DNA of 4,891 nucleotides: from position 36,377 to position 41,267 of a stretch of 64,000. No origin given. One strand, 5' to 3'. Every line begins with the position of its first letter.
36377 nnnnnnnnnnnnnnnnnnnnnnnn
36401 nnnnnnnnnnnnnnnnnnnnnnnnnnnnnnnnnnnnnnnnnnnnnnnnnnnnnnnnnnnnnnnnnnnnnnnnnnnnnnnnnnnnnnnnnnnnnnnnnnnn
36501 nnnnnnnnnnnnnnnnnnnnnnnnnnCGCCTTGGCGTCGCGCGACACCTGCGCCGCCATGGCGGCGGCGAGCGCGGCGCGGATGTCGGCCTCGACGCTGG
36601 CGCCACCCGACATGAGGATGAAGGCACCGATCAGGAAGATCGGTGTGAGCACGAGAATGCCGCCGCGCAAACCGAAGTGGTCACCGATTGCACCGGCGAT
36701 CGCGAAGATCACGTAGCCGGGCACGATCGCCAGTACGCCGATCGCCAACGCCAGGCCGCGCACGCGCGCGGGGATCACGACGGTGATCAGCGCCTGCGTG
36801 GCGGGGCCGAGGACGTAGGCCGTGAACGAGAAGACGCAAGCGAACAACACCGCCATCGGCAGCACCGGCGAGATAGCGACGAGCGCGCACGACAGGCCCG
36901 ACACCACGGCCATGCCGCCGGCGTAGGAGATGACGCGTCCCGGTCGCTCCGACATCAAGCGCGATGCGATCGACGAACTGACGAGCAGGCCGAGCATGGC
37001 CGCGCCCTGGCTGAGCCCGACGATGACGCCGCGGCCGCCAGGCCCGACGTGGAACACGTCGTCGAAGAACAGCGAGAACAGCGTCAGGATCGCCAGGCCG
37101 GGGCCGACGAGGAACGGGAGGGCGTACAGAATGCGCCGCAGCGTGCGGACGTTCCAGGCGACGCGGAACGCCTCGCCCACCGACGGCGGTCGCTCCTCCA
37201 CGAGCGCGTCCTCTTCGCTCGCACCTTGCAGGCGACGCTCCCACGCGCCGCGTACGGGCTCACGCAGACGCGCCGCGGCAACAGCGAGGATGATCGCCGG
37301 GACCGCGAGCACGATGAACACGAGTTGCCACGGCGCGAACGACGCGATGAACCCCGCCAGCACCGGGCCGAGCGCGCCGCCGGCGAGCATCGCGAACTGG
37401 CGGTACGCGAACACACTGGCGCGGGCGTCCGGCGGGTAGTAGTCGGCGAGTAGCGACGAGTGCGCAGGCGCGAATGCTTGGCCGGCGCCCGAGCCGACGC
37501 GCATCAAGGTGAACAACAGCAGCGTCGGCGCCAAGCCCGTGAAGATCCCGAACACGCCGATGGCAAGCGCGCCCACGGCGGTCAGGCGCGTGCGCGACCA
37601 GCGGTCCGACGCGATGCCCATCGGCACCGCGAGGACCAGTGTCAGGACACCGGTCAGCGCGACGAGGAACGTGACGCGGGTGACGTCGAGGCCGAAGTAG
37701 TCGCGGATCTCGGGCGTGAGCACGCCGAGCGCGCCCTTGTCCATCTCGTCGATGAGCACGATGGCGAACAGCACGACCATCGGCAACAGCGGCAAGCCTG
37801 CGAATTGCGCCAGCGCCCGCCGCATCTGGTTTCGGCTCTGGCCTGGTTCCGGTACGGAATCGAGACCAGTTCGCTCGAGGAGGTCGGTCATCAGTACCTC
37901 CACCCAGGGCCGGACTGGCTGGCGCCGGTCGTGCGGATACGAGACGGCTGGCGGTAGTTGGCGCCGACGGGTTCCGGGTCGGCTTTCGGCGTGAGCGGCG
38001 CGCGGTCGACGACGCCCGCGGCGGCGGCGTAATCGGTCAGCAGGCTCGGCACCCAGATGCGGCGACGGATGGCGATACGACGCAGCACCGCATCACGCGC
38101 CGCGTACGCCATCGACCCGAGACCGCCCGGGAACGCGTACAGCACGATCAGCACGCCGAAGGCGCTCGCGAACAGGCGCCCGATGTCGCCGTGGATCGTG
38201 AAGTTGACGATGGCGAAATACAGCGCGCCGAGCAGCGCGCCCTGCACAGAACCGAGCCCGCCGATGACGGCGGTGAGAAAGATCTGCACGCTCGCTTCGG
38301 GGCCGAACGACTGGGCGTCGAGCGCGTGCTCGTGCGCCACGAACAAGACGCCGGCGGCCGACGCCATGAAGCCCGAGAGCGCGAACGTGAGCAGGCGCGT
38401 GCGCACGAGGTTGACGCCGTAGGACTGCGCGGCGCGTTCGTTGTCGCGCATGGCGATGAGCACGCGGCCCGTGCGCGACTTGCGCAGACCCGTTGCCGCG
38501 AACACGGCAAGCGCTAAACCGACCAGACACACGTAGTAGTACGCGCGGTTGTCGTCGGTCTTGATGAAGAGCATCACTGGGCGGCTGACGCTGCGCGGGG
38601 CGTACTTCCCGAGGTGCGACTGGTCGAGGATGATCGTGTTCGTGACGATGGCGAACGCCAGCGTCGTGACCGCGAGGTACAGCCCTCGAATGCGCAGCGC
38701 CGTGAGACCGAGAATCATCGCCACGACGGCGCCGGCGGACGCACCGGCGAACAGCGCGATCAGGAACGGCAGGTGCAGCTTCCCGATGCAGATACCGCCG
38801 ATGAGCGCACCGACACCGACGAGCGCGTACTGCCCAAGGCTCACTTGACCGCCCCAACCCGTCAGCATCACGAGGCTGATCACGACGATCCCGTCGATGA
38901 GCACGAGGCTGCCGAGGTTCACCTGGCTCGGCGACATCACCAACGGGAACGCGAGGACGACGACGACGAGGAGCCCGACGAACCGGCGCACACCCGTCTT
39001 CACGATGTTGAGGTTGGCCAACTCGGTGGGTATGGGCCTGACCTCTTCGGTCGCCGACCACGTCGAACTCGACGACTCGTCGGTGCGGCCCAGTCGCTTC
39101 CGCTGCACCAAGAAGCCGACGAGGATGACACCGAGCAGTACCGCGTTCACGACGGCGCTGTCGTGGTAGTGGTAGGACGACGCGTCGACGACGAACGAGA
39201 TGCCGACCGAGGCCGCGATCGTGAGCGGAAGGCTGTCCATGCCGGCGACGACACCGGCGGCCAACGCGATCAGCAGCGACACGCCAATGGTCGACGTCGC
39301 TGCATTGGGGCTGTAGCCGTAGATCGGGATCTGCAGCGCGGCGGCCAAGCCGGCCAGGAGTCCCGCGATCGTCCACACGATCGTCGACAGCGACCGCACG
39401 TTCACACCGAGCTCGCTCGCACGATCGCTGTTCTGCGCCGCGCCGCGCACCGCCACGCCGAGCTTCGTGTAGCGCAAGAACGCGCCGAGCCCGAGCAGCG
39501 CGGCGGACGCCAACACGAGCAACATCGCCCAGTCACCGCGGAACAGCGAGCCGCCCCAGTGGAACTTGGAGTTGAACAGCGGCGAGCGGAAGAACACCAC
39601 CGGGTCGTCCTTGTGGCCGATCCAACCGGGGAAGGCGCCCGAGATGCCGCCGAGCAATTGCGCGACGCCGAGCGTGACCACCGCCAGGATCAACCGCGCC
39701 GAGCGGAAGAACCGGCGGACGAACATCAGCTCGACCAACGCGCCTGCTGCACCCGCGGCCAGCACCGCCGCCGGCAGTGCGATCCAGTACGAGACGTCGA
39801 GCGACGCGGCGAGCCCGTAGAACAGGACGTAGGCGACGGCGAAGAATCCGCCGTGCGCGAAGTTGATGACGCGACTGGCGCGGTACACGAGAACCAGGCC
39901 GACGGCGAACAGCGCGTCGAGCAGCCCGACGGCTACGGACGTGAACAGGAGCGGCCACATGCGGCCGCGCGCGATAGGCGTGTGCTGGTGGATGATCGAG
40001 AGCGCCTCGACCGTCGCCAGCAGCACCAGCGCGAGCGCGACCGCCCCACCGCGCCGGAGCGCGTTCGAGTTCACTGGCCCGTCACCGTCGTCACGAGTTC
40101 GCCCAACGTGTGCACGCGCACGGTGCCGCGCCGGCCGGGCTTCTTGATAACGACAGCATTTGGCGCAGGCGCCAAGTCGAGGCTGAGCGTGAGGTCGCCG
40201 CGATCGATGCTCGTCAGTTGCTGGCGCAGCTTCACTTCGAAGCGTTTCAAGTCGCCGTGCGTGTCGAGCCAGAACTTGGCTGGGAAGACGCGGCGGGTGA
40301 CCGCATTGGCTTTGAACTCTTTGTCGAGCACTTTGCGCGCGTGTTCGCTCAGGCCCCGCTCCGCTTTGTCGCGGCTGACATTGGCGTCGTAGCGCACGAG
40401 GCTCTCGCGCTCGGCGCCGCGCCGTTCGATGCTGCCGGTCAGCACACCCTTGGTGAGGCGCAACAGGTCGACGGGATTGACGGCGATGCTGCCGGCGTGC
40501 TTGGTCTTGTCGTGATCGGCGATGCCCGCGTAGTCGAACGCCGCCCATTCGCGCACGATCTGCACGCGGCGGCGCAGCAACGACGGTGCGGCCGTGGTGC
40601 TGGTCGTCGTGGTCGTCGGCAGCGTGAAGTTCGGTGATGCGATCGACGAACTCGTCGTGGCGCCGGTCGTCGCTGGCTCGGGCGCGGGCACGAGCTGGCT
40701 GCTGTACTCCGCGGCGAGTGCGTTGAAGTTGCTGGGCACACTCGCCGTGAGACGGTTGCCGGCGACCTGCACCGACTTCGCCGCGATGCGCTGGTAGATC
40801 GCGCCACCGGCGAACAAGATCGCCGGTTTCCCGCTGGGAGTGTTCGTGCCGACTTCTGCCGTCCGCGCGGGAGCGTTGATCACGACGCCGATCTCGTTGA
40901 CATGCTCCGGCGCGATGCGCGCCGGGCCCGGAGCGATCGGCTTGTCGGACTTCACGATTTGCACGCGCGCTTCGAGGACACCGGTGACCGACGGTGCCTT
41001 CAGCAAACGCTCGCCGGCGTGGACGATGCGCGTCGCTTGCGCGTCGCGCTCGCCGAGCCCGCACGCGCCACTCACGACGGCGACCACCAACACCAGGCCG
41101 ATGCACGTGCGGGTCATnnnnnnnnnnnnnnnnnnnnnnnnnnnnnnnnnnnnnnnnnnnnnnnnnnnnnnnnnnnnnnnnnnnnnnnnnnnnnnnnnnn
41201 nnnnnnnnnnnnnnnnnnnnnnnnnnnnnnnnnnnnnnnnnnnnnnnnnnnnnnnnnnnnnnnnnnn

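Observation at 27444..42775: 15.3-kb, 11-gene unit with every junction overlapping: a Liv-type ABC importer fused to a MoxR/DUF58/transglutaminase-like module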

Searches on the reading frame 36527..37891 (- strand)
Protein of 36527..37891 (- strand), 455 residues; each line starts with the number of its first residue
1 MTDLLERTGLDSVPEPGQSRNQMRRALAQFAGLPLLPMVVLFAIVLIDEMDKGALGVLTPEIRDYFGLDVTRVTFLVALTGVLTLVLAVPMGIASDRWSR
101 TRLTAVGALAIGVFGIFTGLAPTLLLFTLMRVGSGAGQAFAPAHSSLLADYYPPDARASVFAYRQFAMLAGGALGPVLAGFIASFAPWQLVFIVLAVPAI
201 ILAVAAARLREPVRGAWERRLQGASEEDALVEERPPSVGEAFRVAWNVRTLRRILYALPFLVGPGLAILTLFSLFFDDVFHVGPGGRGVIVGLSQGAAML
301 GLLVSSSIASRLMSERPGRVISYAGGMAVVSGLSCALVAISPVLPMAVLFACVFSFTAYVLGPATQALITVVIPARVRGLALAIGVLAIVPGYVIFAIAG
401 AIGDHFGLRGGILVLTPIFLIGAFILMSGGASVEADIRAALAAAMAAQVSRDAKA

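Call 17: find_related_loci(query=A1, collection=genome_contigs, flank=10000)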
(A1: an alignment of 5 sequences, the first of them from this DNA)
Query A1 (455 aa) in genome_contigs; peptide patterns used: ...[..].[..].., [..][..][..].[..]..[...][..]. (x = any residue, [..] = any of these).
158 stretches matched a pattern; 80 encode a relative of the query (tblastn E <= 1e-3); 80 distinct loci.
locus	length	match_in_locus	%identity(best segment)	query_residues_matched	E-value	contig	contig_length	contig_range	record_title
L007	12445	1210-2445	62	44-454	6e-156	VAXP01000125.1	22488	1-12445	MAG: Actinobacteria bacterium isolate AC_35 14_0903_12_20cm_scaffold_600, whole genome shotgun sequence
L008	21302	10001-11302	74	22-455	0e+0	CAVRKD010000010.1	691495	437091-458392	MAG: uncultured Actinomycetes bacterium isolate MFD01275.bin.1.251 genome assembly, contig: contig_6781, whole genome sh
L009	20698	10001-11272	49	32-454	1e-113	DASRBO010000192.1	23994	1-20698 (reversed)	MAG TPA_asm: Acidimicrobiales bacterium isolate SMAG_U9929 k141_42414, whole genome shotgun sequence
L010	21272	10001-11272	46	32-454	9e-112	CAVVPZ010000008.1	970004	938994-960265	MAG: uncultured Actinomycetes bacterium isolate MFD02581.bin.2.207 genome assembly, contig: contig_50413, whole genome s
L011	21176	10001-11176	48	46-436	1e-107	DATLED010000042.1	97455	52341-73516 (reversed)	MAG TPA_asm: Acidimicrobiales bacterium isolate SMAG_U14367 k141_1099359, whole genome shotgun sequence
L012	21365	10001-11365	50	10-455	2e-107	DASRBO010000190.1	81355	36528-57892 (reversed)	MAG TPA_asm: Acidimicrobiales bacterium isolate SMAG_U9929 k141_651877, whole genome shotgun sequence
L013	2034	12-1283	47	32-455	5e-112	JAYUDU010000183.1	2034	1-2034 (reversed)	MAG: Acidimicrobiales bacterium isolate GFS_7248 GFS_7248_182, whole genome shotgun sequence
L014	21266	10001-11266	46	34-454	1e-104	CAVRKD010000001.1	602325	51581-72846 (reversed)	MAG: uncultured Actinomycetes bacterium isolate MFD01275.bin.1.251 genome assembly, contig: contig_12410, whole genome s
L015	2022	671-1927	45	37-454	6e-108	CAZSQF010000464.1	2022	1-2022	MAG TPA_asm: uncultured Actinomycetota bacterium isolate SRP284430_co1_79 genome assembly, contig: NODE_70281_length_202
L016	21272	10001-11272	42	32-454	5e-102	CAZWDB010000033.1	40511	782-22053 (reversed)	MAG TPA_asm: uncultured Acidimicrobiales bacterium isolate SRP284430_co1_116 genome assembly, contig: NODE_399_length_40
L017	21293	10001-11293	42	11-455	6e-99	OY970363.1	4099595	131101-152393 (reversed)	MAG: uncultured Actinomycetes bacterium isolate MFD04212.bin.c.7 genome assembly, chromosome: 1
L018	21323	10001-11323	44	21-454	1e-98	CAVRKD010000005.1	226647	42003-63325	MAG: uncultured Actinomycetes bacterium isolate MFD01275.bin.1.251 genome assembly, contig: contig_38502, whole genome s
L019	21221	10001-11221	47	32-438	1e-96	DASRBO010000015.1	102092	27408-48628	MAG TPA_asm: Acidimicrobiales bacterium isolate SMAG_U9929 k141_306912, whole genome shotgun sequence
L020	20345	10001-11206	45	37-437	7e-94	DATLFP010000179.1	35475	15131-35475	MAG TPA_asm: Acidimicrobiales bacterium isolate SMAG_U13591 k141_24523, whole genome shotgun sequence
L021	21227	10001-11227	45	47-454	3e-92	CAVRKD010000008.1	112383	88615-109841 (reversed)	MAG: uncultured Actinomycetes bacterium isolate MFD01275.bin.1.251 genome assembly, contig: contig_57374, whole genome s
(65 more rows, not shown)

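Call 82: search_protein_families(library=ncbifam, proteins=[window:36527-37891:-], max_evalue=0.01)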
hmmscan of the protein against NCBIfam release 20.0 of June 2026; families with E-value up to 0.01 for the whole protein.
seq(455 aa): 22 families
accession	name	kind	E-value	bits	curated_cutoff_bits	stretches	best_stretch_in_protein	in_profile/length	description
TIGR00893.1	2A0114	subfamily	3e-22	79.1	395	1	50-426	8-395/399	D-galactonate transporter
TIGR00895.1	2A0115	subfamily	4e-17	62.2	418.55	1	38-219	19-202/398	aromatic acid/H+ symport family MFS transporter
TIGR00880.1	2_A_01_02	superfamily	3.1e-13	50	131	1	74-209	1-137/141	multidrug resistance protein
TIGR00711.1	efflux_EmrB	subfamily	5.7e-13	48.4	230.2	1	38-207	4-174/485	DHA2 family efflux MFS transporter permease subunit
TIGR00881.1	2A0104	subfamily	8.1e-13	48.1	407.75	1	54-410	13-377/379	phosphoglycerate transporter protein PgtP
TIGR00900.1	2A0121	subfamily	1.7e-12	47.4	319.6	2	76-407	38-364/364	H+ Antiporter protein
NF000031.1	MFS_efflux_LmrA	exception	1.9e-12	46.6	850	1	38-206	33-202/484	lincomycin efflux MFS transporter Lmr(A)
NF008661.1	PRK11663.1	subfamily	7e-10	38.5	564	1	54-210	48-206/439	MFS transporter family glucose-6-phosphate receptor UhpC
NF000391.1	EmrB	exception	1.4e-07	30.6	925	1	45-210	20-187/501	multidrug efflux MFS transporter permease subunit EmrB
NF053517.1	HbztTptrPcaK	equivalog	2.5e-07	30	770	1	38-204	21-188/437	4-hydroxybenzoate transporter PcaK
TIGR00898.1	2A0119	subfamily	1.4e-06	27.4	550.75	1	85-213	140-266/506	cation transport protein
NF052575.1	MFS_efflux_Tap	equivalog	1.7e-06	27.3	625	2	222-423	191-389/401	multidrug efflux MFS transporter Tap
NF041040.1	FslB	exception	2.6e-06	26.7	600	1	44-204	19-181/417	rhizoferrin export MFS transporter FslB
TIGR00894.1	2A0114euk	subfamily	6.3e-06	25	626.45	1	85-205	90-214/465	Na(+)-dependent inorganic phosphate cotransporter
NF008586.0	PRK11551.1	equivalog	2.7e-05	23.3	410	1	37-423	16-389/406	3-(3-hydroxy-phenyl)propionate transporter MhpT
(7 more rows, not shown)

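Call 83: search_solved_structures(query=A1, max_evalue=0.001)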
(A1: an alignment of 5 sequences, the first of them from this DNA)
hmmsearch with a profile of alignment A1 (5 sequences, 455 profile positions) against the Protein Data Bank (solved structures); distinct sequences matched with E-value up to 0.001: 35.
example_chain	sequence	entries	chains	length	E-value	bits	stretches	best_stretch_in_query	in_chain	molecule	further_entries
6e8j_A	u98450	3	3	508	1.4e-21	80.1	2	38-185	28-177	Major facilitator family transporter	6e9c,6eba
9boi_A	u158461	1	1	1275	3.3e-18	69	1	17-222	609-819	mVenus,Maltose/maltodextrin-binding periplasmic protein,Protein spinster homolog 1,Designe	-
6e9o_B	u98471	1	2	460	3.8e-13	52.3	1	36-425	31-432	D-galactonate transport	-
6e9n_A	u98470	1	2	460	5.2e-13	51.8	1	36-425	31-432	D-galactonate transport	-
8zar_J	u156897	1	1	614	2.3e-12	49.7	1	33-222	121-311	Multidrug export protein EmrB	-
8zal_J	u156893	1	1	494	2.4e-11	46.3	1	41-222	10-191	Multidrug export protein EmrB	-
8g92_A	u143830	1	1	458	7.9e-10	41.3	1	42-217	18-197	Sphingosine-1-phosphate transporter SPNS2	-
7yub_R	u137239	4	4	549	1.1e-09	40.8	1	41-217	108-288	Sphingosine-1-phosphate transporter SPNS2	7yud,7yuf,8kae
8qv5_A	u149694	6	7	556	1.1e-09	40.8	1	41-217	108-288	Sphingosine-1-phosphate transporter SPNS2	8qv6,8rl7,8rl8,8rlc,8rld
8jhr_A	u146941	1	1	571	1.2e-09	40.7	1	41-217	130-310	Sphingosine-1-phosphate transporter SPNS2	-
8ex4_A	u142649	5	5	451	5.3e-09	38.6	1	45-217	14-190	Sphingosine-1-phosphate transporter SPNS2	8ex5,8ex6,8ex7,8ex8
7d5p_A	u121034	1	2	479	1.4e-08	37.2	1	55-211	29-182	Drug transporter, putative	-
7d5q_A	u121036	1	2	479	1.4e-08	37.2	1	55-211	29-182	Drug transporter, putative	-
8wlj_A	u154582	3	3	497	6.7e-08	35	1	91-228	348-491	Synaptic vesicular amine transporter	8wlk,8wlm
9w1p_A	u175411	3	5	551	1.7e-06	30.3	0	75-211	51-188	Glucose-6-phosphate exchanger SLC37A4,Soluble cytochrome b562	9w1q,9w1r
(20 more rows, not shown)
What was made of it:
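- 34946..37891 (-): g4: MFS (Spinster-like) domain fused to LivF-type and LivG-type ATPase domains, 981 aa. The best PDB relatives of the MFS domain are a bacterial Spinster homologue (6e8j) and human SPNS1 (call 83).
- On Spinster subfamily of MFS: The best PDB profile hits are Spinster homologues, but they cover mainly residues 38-222 (call 83).
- Closest known: Spinster-family MFS transporters. Same: They are the best solved-structure relatives of the g4 MFS domain (E 1.4e-21 and 3.3e-18, call 83).
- The closest solved relatives of the MFS domain are Spinster-family lipid transporters (call 83).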

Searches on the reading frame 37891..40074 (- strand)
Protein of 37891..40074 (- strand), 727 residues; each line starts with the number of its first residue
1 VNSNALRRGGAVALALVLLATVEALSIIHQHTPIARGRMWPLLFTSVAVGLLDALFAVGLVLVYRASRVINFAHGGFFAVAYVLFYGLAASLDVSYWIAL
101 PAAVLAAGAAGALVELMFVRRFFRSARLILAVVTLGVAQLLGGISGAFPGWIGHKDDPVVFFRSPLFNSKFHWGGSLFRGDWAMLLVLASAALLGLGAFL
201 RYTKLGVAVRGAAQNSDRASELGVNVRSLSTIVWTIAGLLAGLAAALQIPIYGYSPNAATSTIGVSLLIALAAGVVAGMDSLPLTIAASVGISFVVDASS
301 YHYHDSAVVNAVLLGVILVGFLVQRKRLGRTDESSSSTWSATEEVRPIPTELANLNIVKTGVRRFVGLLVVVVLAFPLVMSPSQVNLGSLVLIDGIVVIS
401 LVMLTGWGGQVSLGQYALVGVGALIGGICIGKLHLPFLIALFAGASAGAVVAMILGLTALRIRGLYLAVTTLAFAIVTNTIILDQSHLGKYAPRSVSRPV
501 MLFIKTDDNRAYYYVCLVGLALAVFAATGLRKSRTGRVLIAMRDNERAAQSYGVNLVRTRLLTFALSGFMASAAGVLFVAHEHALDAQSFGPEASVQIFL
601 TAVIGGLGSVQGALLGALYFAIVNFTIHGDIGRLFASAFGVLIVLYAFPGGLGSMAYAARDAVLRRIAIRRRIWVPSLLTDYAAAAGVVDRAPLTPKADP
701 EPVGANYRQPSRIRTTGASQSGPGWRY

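Call 5: search_protein_families(library=pfam, proteins=[window:37891-40074:-], max_evalue=0.01)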
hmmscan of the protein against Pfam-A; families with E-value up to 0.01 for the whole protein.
window:37891-40074:- (727 aa): 1 family
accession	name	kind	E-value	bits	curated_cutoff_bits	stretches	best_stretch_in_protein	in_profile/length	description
PF02653.21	BPD_transp_2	-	7.3e-59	199.5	26.8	2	391-627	9-246/269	Branched-chain amino acid transport system / permease component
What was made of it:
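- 37891..40074 (-): g3: fused LivH-LivM (UrtB-UrtC-like) ABC permease, 727 aa. Two BPD_transp_2 stretches, 199.5 bits (call 5).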

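Call 6: search_protein_families(library=ncbifam, proteins=[window:37891-40074:-], max_evalue=0.01)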
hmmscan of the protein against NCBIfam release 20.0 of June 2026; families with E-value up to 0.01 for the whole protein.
window:37891-40074:- (727 aa): 13 families
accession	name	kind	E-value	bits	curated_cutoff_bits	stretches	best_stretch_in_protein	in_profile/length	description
TIGR03409.1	urea_trans_UrtB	equivalog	6.4e-28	98.2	250.3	2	43-325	4-281/291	urea ABC transporter permease subunit UrtB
TIGR03408.1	urea_trans_UrtC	equivalog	1.5e-26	93.9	296.2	2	437-654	88-312/313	urea ABC transporter permease subunit UrtC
NF008450.0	PRK11301.1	subfamily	1.6e-20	73.9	366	2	512-646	264-397/418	high-affinity branched-chain amino acid ABC transporter permease LivM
NF008011.0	PRK10740.1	equivalog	2.9e-16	60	379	2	517-624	166-268/308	high-affinity branched-chain amino acid ABC transporter permease LivH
TIGR03622.1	urea_t_UrtB_arc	equivalog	3.1e-14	52.9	374.25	2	54-314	15-263/284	urea ABC transporter, permease protein UrtB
TIGR03727.1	urea_t_UrtC_arc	equivalog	8.1e-14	51.3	575.55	1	367-645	33-330/369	urea ABC transporter, permease protein UrtC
NF040906.3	GguB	equivalog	4.8e-09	35.9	450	1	514-625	226-342/375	multiple monosaccharide ABC transporter permease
NF041862.1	YtfT_transport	equivalog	1.5e-05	24.4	535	1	518-614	184-279/339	galactofuranose ABC transporter, ATP-binding protein YtfT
NF011961.0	PRK15432.1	equivalog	2.8e-05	23.5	388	1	391-621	46-273/344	autoinducer 2 ABC transporter permease LsrC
NF008630.0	PRK11618.1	equivalog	4.6e-05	22.8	363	1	397-628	51-284/331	galactofuranose ABC transporter, permease protein YjfF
NF007014.0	PRK09478.1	equivalog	4.8e-05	22.8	386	1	497-627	169-303/336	galactose/methyl galactoside ABC transporter permease MglC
NF008441.0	PRK11285.1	equivalog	0.00063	18.9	378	1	364-623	35-294/333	L-arabinose ABC transporter permease AraH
NF007067.0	PRK09512.1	equivalog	0.0019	17.4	398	1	398-625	62-290/321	ribose ABC transporter permease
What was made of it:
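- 37891..40074 (-): The N half is UrtB/LivH-like and the C half UrtC/LivM-like (call 6).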

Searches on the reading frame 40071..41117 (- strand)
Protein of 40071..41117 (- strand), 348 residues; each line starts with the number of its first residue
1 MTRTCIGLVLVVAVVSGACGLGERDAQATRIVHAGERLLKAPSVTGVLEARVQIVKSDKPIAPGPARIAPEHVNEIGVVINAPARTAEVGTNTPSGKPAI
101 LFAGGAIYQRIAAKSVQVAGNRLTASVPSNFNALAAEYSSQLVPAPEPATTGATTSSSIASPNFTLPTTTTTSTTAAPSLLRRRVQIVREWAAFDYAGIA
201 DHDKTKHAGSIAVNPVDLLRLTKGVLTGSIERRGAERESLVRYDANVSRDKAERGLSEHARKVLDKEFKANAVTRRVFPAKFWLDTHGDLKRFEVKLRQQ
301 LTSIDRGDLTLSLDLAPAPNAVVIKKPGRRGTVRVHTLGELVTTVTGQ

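Call 5: search_protein_families(library=pfam, proteins=[window:40071-41117:-], max_evalue=0.01)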
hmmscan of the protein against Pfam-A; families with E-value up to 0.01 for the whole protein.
window:40071-41117:- (348 aa): 0 families

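Call 6: search_protein_families(library=ncbifam, proteins=[window:40071-41117:-], max_evalue=0.01)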
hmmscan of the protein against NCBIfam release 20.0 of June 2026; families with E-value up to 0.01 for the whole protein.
window:40071-41117:- (348 aa): 0 families

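Call 37: search_solved_structures(query=A4, max_evalue=5)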
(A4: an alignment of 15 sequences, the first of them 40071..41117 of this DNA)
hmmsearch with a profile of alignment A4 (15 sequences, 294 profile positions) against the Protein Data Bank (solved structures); distinct sequences matched with E-value up to 5: 1.
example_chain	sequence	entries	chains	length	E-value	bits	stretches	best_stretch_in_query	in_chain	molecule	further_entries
4nx2_A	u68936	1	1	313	0.42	13.4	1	210-251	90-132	Tyrosine--tRNA ligase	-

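Call 39: search_protein_families(library=pfam, alignment_id=A4, max_evalue=1)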
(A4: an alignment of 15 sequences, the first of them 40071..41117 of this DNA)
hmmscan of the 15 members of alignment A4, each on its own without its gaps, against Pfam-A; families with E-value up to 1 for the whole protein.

A. member 1, window:40071-41117:- (348 aa): 0 families

B. families by the number of members that match (of 15 scanned): 2 families
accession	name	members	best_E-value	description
PF25504.1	HEAT_5MP1_2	1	0.023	5MP1/2 HEAT domain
PF02470.25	MlaD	1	0.064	MlaD protein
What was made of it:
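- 40071..41117 (-): g2: lipoprotein of unknown fold, 348 aa. No Pfam or PDB sequence match for 15 family members (calls 37, 39).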
